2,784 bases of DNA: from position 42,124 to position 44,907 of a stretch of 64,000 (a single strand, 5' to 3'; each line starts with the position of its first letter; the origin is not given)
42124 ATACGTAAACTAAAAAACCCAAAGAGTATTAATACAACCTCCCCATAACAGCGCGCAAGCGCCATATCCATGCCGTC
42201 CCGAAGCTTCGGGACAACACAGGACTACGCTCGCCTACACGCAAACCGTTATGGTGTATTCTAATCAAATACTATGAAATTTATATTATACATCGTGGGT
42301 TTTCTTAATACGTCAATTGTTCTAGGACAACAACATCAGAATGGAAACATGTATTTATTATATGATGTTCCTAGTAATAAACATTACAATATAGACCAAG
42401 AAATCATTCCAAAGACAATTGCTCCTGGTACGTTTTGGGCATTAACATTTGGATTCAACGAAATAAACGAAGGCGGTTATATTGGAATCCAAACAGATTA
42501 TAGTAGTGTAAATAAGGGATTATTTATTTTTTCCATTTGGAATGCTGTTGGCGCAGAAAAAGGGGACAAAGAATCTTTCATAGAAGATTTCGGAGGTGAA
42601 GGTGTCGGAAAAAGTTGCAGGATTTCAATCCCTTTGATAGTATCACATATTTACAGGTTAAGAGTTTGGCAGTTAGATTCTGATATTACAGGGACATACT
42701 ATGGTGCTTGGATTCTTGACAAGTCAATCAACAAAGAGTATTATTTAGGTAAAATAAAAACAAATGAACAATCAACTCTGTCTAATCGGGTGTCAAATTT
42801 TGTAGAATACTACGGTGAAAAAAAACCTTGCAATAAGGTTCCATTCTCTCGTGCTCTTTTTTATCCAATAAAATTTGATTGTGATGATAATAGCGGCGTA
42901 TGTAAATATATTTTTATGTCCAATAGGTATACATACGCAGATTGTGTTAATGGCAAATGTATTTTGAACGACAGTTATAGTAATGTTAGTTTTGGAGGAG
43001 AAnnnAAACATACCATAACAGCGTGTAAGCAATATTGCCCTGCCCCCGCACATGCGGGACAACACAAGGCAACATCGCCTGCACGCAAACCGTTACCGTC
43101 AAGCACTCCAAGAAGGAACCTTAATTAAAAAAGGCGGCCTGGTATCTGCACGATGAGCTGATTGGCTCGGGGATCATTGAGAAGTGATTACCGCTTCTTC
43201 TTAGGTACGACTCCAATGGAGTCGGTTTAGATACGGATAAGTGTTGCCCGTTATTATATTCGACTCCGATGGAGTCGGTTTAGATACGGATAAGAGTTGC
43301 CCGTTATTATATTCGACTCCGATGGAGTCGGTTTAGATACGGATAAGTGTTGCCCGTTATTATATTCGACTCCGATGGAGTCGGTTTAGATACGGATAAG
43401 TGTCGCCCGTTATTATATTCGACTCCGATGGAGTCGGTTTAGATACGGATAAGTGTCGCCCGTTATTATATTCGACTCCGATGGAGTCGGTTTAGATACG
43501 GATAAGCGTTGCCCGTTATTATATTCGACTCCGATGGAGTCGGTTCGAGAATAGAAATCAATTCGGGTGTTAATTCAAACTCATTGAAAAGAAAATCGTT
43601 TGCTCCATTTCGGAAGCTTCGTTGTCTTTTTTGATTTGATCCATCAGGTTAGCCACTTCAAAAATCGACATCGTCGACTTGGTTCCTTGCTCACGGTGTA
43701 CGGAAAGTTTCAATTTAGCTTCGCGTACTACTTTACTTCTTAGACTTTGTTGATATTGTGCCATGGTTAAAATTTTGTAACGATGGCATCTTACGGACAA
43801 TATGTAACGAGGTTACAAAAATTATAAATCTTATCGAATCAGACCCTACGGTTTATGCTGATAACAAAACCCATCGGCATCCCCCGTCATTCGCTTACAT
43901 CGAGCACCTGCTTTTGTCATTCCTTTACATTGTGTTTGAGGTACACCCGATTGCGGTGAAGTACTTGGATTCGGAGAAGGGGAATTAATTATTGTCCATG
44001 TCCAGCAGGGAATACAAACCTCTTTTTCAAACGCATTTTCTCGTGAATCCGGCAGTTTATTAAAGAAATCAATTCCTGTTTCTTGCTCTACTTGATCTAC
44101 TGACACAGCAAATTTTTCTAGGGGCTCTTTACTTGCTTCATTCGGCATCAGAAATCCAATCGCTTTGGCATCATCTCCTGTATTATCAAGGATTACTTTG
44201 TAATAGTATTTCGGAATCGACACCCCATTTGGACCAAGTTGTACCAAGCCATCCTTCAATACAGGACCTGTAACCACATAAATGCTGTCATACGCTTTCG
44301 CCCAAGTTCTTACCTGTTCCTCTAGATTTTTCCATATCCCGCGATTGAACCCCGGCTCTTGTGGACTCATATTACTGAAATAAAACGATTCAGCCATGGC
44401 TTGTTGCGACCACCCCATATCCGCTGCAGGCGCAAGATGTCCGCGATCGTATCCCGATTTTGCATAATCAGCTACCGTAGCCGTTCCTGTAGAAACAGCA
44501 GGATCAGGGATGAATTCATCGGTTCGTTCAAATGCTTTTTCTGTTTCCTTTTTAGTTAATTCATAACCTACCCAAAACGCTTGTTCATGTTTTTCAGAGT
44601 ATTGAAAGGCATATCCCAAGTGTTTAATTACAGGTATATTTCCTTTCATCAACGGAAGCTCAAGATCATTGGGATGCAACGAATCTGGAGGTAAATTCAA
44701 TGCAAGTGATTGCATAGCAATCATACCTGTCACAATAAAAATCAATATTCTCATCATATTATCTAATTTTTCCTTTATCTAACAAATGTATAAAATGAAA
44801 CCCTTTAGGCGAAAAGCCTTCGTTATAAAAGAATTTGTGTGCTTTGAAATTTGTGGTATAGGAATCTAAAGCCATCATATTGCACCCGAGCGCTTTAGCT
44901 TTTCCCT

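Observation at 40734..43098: Integron-like cassette array (three attC-like sites, no integrase in view) directly downstream of mnmA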

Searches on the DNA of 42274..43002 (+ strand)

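Call 56: search_with_rna_model(model_id=R1, sources=[L010, L011, L012, L013, L014, L015, L016, L017, L018, L019, L025, L026, L027, L028, L029, L030, L031, L032, L033, L034, L035, L036, L037, L038, L039, L040, L041, L042, L043, L044, L045, L046, L047, L048, L049, L050, L051, L052, L053, L054, L055, L056, L057, L058, L059, L060, L061, L062, L063, L064, L065, L066, L067, L068, L069, L070, L071, L072, L073, L074, L075, L076, L077, L078, L079, L080, L081, L082, L083, L084, L085, L086, L087, L088, L089, L090, L091, L092, L093, L094, L095, L096, L097, L098, L099, L100, L101, L102, L103, L104], max_evalue=0.01)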
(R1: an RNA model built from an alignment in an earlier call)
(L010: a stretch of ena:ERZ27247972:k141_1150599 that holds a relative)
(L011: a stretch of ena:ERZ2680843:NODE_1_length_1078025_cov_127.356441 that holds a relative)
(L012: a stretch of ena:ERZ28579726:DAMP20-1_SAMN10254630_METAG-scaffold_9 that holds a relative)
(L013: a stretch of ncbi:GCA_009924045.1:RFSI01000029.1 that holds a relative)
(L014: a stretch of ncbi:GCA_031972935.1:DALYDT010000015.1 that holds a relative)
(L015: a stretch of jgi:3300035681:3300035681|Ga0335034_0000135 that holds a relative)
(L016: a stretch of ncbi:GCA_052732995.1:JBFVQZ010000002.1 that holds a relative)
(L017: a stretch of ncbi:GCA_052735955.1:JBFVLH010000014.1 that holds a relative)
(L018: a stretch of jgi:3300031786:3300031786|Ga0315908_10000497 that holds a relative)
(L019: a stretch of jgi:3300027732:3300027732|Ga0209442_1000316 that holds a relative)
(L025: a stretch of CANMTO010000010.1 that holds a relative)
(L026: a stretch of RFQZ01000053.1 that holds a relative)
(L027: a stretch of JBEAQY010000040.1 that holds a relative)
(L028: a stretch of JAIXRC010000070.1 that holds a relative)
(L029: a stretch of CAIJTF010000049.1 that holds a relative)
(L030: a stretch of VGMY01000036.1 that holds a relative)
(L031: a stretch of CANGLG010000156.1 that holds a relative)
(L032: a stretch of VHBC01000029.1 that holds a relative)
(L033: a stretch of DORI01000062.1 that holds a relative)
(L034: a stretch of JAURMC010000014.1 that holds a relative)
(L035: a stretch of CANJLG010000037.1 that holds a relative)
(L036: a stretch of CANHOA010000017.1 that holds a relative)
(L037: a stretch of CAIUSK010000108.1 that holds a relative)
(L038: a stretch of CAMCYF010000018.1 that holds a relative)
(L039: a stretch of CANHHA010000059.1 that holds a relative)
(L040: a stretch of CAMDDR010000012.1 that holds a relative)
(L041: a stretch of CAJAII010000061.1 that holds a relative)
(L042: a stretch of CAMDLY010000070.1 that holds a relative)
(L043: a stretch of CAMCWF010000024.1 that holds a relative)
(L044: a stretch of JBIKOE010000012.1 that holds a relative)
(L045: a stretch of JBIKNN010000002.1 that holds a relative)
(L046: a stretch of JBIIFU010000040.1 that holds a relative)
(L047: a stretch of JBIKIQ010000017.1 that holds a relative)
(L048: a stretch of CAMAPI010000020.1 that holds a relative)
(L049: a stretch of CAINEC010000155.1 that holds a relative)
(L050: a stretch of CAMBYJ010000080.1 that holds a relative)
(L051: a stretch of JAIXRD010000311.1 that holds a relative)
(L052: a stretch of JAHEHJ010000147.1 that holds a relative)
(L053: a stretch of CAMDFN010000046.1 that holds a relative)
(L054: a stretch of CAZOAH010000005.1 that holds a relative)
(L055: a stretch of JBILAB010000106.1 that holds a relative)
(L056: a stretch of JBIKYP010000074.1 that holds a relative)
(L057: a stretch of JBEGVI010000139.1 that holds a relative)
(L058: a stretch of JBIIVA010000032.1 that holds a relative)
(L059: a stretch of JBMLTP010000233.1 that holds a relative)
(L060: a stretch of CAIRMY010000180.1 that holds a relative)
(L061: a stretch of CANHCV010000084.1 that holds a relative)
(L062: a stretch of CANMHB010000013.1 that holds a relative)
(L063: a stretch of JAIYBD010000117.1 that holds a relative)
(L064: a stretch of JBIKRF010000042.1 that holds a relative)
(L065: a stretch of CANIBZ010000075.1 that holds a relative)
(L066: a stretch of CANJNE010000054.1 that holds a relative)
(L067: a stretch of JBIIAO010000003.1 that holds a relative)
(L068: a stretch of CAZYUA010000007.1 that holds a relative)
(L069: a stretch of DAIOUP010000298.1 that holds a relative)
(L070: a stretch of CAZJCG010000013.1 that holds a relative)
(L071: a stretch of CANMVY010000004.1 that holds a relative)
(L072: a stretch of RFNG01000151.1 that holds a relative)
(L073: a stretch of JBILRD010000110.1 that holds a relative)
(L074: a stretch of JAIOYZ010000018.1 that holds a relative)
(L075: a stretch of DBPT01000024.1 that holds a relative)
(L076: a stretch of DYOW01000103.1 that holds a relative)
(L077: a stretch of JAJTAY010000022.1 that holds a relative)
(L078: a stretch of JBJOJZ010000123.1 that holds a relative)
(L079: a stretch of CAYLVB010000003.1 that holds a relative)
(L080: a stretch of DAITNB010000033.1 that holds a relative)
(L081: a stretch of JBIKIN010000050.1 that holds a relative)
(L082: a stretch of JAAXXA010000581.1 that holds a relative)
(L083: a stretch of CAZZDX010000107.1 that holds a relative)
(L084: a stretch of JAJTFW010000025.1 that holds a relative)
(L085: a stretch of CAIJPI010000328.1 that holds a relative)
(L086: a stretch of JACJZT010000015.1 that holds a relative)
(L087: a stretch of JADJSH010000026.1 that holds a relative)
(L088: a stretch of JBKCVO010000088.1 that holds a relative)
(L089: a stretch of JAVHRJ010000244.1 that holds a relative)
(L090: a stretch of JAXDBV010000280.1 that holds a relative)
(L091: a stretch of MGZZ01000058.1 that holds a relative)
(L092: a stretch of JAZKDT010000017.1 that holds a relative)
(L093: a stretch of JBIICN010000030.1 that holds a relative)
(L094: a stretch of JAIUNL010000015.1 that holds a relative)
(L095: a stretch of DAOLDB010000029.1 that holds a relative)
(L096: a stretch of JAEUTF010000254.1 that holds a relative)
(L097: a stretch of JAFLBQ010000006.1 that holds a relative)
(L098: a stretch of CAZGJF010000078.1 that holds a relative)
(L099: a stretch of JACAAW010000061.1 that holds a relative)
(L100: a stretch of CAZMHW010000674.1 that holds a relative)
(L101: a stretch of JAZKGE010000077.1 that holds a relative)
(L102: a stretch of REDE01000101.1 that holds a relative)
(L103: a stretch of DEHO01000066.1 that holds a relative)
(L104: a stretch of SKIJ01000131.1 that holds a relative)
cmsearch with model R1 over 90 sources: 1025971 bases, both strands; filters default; matches with E-value up to 0.01: 99.
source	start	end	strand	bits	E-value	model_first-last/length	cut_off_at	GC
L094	11804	11943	+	132.4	5.8e-30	1-140/140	no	0.47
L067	11445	11584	+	128.9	4.4e-29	1-140/140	no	0.39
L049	11556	11695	+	124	8e-28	1-140/140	no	0.5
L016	12952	13092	+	123.7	9.4e-28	1-140/140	no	0.45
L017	12952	13092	+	123.7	9.4e-28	1-140/140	no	0.45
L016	11768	11907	+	123.5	1.1e-27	1-140/140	no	0.48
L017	11768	11907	+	123.5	1.1e-27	1-140/140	no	0.48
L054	14360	14499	+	123.2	1.2e-27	1-140/140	no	0.46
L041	2537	2676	+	123.2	1.3e-27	1-140/140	no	0.42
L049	13889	14028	+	122.4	2.1e-27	1-140/140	no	0.5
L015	15373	15512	+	120.5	6.2e-27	1-140/140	no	0.49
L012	18567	18706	+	119.9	8.6e-27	1-140/140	no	0.43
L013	9478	9617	+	119.9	8.6e-27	1-140/140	no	0.43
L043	13048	13188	+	119.1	1.4e-26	1-140/140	no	0.39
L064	11926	12066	+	117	4.8e-26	1-140/140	no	0.48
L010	18553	18692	+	114.8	1.7e-25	1-140/140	no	0.44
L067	14436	14575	+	114.5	2.1e-25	1-140/140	no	0.43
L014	11384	11524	+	114.2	2.4e-25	1-140/140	no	0.38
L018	10781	10921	+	114.2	2.4e-25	1-140/140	no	0.38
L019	9790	9930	+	114.2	2.4e-25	1-140/140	no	0.38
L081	11899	12038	+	113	5.1e-25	1-140/140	no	0.49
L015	13267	13406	+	112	9.1e-25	1-140/140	no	0.44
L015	12687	12826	+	109.2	4.7e-24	1-140/140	no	0.45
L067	17671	17810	+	107.5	1.2e-23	1-140/140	no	0.42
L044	12197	12336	+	107.3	1.4e-23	1-140/140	no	0.42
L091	6249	6388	+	106.6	2.1e-23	1-140/140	no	0.44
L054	20542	20681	+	106.6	2.1e-23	1-140/140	no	0.48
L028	19335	19436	+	105.8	3.4e-23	1-140/140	no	0.48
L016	15874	16015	+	105.6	3.8e-23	1-140/140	no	0.39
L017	15874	16015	+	105.6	3.8e-23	1-140/140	no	0.39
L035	19461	19600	+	104.8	6e-23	1-140/140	no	0.44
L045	13859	13997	+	104.3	8e-23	1-140/140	no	0.46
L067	12391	12529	+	102.3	2.6e-22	1-140/140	no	0.44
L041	5189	5327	+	101.7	3.7e-22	1-140/140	no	0.42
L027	13749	13888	+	100.7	6.6e-22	1-140/140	no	0.42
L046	12330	12469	+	100.5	7.5e-22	1-140/140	no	0.44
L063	8353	8492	+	99.9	1e-21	1-140/140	no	0.49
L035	18487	18628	+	99.2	1.6e-21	1-140/140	no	0.39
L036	13744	13884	+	96.9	6.1e-21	1-140/140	no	0.37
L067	13296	13436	+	96.2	9.2e-21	1-140/140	no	0.45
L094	12464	12603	+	95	1.9e-20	1-140/140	no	0.49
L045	16179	16320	+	94.4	2.6e-20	1-140/140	no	0.45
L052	3083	3185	+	92.3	9e-20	1-140/140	no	0.5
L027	14672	14810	+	91.6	1.4e-19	1-140/140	no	0.45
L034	12905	13043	+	90.9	2.1e-19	1-140/140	no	0.45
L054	13607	13748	+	88.2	1e-18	1-140/140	no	0.42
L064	14847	14987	+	85.5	4.7e-18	1-140/140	no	0.43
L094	13457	13596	+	84.1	1.1e-17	1-140/140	no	0.54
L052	2262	2400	+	81.1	6.3e-17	1-140/140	no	0.41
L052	3561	3703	+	80.5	8.9e-17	1-140/140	no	0.42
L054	17445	17586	+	80.4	9.6e-17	1-140/140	no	0.43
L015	14272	14412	+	79.9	1.3e-16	1-140/140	no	0.48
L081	9674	9775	+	74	3.9e-15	1-140/140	no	0.48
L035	17651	17755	+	72.8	7.9e-15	1-140/140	no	0.43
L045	14726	14810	+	69.9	4.5e-14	1-140/140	no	0.52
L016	19063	19148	+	68.2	1.2e-13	1-140/140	no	0.47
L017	19063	19148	+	68.2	1.2e-13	1-140/140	no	0.47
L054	11578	11716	+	68.1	1.3e-13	1-140/140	no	0.41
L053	4807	4945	+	68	1.3e-13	1-140/140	no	0.42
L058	12758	12843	+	67.2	2.1e-13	1-140/140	no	0.49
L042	9024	9157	+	64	1.4e-12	1-140/140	no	0.38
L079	13368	13505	+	63.9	1.5e-12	1-140/140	no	0.47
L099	9886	10023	+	62.7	3.1e-12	1-140/140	no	0.5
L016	14442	14527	+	61.6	5.8e-12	1-140/140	no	0.47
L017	14442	14527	+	61.6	5.8e-12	1-140/140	no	0.47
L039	6527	6626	+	60.4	1.1e-11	1-135/140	3'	0.52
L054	18442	18526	+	60.1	1.4e-11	1-140/140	no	0.39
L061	6886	6951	+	59.5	2e-11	1-140/140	no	0.53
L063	11064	11129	+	57.4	6.5e-11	1-140/140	no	0.53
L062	13569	13645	+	54.5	3.6e-10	1-131/140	3'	0.53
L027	16420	16505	+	54.4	3.8e-10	1-140/140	no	0.44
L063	10451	10520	+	54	4.9e-10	1-140/140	no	0.59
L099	4722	4865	+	54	5e-10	1-140/140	no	0.49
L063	9583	9656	+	53.7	5.9e-10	1-140/140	no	0.59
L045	12810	12896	+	53.4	6.9e-10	1-140/140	no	0.59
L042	10411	10476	+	53.4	7.1e-10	1-140/140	no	0.53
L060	1479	1552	+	53.2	7.7e-10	1-140/140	no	0.55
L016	19745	19830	+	52.9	9.2e-10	1-140/140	no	0.49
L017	19745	19830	+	52.9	9.2e-10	1-140/140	no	0.49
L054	19413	19477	+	52.7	1e-09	1-140/140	no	0.45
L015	11819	11905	+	52.1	1.5e-09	1-140/140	no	0.56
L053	5642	5727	+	51.8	1.7e-09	1-140/140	no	0.51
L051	2047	2140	+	51.6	2e-09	1-140/140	no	0.61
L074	11278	11407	+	49.2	8e-09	1-134/140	3'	0.43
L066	11524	11666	+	48.8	1e-08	1-140/140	no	0.37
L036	12601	12668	+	47.3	2.5e-08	1-140/140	no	0.51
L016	18333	18466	+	46.2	4.6e-08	1-140/140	no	0.49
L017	18333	18466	+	46.2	4.6e-08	1-140/140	no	0.49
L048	12195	12386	+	43.7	2e-07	1-140/140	no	0.41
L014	12775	12969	+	42.3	4.6e-07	1-140/140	no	0.43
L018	12172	12366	+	42.3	4.6e-07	1-140/140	no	0.43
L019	11181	11375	+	42.3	4.6e-07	1-140/140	no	0.43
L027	11185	11322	+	41.9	5.7e-07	1-140/140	no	0.4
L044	11590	11726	+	41.4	7.7e-07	1-140/140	no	0.45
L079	11439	11541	+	40.9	1e-06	1-140/140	no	0.41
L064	13853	13916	+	38.2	5e-06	1-140/140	no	0.44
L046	13468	13566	-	34.1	5.6e-05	20-117/140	no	0.41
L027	12907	12967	+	31.8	0.00021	1-140/140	no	0.36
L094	11804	11943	-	28.2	0.0018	1-140/140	no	0.47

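Call 69: search_rna_families(sources=[L015, L016, L045, L054, L063, L067, L094, L002], threshold=gathering)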
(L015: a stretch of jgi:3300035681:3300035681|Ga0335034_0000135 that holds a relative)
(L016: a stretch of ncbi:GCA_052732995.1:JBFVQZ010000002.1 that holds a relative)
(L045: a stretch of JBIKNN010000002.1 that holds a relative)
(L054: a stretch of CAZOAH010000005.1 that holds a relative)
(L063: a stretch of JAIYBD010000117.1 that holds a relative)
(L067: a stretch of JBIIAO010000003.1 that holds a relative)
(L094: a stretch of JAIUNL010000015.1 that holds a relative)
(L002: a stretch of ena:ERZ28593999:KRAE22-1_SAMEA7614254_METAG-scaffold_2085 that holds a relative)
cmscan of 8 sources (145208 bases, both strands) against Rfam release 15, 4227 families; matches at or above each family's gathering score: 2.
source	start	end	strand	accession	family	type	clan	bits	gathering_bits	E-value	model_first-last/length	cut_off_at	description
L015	15599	15667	+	RF03081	DUF805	Cis-reg;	CL00115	74.8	51.1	1.4e-11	1-68/68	no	DUF805 RNA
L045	14095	14163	+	RF03081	DUF805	Cis-reg;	CL00115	72.4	51.1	5e-11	1-68/68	no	DUF805 RNA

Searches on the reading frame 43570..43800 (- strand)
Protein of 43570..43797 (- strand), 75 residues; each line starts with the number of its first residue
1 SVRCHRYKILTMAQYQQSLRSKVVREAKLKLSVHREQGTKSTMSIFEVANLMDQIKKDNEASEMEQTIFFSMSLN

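Call 8: search_protein_families(library=pfam, proteins=[window:43570-43764:-], max_evalue=0.1)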
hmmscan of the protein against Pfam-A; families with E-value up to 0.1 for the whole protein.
window:43570-43764:- (64 aa): 0 families

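Call 37: find_encoding_contigs(protein=window:43570-43797:-, flank=6000, max_places=10)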
Protein window:43570-43797:- (75 aa): no gene with exactly this product is on record in the collection.

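Call 39: find_encoding_contigs(protein=window:43573-43800:-, flank=6000, max_places=10)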
Protein seq(76 aa) (76 aa): 7 contigs read that carry it; 7 places shown.
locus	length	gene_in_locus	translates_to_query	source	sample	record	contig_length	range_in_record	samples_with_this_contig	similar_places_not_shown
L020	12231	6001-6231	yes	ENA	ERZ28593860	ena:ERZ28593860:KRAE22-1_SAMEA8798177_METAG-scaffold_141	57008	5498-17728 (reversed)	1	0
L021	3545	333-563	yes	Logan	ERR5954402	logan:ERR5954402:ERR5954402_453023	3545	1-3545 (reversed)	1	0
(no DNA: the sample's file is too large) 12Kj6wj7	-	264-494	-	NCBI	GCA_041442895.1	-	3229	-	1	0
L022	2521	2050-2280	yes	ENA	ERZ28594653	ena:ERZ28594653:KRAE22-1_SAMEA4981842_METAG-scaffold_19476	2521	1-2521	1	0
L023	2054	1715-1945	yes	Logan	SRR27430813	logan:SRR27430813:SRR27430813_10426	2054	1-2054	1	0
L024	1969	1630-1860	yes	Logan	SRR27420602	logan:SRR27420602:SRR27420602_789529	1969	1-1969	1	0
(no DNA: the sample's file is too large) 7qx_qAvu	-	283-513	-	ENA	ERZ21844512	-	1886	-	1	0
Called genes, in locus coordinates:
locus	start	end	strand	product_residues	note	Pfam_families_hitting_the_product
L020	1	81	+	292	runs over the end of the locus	PF00701:DHDPS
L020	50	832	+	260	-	PF01427:Peptidase_M15, PF02557:VanY (faint)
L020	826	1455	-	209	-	PF13620:CarboxypepD_reg (weak)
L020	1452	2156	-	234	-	PF05050:Methyltransf_21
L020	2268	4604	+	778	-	PF02129:Peptidase_S15, PF20434:BD-FAE, PF00326:Peptidase_S9, PF01738:DLH (faint)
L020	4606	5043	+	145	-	PF00583:Acetyltransf_1, PF13673:Acetyltransf_10 (faint), PF13508:Acetyltransf_7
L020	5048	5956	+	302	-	PF01223:Endonuclease_NS, PF19067:DUF5763 (weak)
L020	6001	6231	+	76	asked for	-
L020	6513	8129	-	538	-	PF13365:Trypsin_2, PF00515:TPR_1 (faint), PF07719:TPR_2 (faint), PF13414:TPR_11 (faint)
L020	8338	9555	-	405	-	PF02540:NAD_synthase, PF02568:ThiI (faint), PF03054:tRNA_Me_trans, PF20259:tRNA_Me_trans_M, PF20258:tRNA_Me_trans_C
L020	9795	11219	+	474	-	PF22827:GldL_N (weak)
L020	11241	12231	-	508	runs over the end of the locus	PF28550:DUF8436, PF01266:DAO (faint), PF03486:HI0933_like (faint), PF07992:Pyr_redox_2 (faint), PF13738:Pyr_redox_3 (faint), PF21688:FAD-depend_C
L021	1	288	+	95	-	?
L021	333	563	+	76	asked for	-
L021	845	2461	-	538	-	PF13365:Trypsin_2, PF00515:TPR_1 (faint), PF07719:TPR_2 (faint), PF13414:TPR_11 (faint)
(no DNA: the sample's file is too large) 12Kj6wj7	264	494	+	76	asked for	-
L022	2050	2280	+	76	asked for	-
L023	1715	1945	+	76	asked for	-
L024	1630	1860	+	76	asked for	-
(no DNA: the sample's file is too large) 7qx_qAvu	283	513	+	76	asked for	-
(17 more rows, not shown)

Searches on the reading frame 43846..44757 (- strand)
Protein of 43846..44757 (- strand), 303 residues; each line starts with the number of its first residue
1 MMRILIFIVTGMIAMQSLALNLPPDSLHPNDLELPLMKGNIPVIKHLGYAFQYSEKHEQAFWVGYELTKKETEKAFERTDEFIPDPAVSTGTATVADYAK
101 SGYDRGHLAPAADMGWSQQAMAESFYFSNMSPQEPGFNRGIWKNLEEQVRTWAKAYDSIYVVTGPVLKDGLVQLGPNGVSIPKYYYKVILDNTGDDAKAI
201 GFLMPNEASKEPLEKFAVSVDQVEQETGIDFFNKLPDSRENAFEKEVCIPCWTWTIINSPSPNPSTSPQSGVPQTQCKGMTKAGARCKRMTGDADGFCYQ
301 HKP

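Call 8: search_protein_families(library=pfam, proteins=[window:43846-44757:-], max_evalue=0.1)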
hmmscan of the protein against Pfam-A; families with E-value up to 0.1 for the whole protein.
window:43846-44757:- (303 aa): 3 families
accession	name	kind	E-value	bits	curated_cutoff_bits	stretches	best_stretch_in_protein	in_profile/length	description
PF01223.29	Endonuclease_NS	-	9.9e-59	199.1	23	1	42-237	17-222/223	DNA/RNA non-specific endonuclease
PF19067.5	DUF5763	-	4.1e-07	29.8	26.3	1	275-302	2-28/39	Family of unknown function (DUF5763)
PF13930.12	Endonuclea_NS_2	-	0.0066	17.1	27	1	95-155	46-100/132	DNA/RNA non-specific endonuclease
